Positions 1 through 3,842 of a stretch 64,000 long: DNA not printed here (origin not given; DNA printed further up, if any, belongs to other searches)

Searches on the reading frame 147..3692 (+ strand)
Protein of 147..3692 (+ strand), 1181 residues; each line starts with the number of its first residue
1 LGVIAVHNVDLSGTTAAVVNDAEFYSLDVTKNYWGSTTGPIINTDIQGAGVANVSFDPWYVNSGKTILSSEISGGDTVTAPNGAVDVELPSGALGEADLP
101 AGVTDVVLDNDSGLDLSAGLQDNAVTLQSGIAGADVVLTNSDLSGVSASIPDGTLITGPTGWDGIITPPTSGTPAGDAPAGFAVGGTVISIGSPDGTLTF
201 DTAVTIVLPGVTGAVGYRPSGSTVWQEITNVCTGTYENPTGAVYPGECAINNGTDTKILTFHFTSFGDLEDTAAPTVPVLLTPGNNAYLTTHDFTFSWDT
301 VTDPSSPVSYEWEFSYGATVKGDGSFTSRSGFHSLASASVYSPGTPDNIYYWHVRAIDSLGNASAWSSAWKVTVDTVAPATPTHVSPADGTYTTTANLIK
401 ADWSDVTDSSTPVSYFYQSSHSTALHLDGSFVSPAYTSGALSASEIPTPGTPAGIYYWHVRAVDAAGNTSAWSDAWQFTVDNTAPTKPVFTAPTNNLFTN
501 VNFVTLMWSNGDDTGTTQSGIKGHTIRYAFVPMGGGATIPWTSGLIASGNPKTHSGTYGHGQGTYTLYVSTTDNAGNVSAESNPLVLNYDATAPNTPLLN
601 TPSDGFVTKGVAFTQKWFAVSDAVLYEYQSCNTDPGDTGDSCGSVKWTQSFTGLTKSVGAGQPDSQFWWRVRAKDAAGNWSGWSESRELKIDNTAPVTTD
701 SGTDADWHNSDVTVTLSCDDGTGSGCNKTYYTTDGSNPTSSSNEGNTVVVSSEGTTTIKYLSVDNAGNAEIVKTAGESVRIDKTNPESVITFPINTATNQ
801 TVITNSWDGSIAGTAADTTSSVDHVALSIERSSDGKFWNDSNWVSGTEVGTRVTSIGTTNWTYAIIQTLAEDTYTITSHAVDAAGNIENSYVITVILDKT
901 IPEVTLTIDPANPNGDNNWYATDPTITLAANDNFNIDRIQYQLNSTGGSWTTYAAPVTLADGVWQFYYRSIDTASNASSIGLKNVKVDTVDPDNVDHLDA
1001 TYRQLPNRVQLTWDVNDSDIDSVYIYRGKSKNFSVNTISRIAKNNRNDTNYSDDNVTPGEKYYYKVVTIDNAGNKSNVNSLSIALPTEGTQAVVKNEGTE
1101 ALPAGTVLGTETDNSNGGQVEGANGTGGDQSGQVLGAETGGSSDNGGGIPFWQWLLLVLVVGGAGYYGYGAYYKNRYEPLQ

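Call 7: search_protein_families(library=pfam, proteins=[window:147-3692:+], max_evalue=0.001)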
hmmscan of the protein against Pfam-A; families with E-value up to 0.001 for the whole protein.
window:147-3692:+ (1181 aa): 6 families
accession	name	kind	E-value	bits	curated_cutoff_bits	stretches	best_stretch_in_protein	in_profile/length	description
PF19077.6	Big_13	-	1.1e-15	58.4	27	0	846-898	49-101/102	Bacterial Ig-like domain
PF25788.1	Ig_Rha78A_N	-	4e-13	50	27.4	0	453-479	74-100/105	Rha78A-like, N-terminal immunoglobulin domain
PF13290.12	CHB_HEX_C_1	-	7.1e-10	39.1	22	1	709-774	7-67/67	Chitobiase/beta-hexosaminidase C-terminal domain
PF13287.12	Fn3_assoc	-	1.1e-05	25.9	23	1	714-774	1-56/59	Fn3 associated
PF24489.1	Ig_J_second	-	0.0002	21.8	27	0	309-367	29-87/105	Tip attachment protein J second Ig-like domain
PF12245.14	Big_3_2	-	0.00028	21.5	23.3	0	814-898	39-121/122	Bacterial Ig-like domain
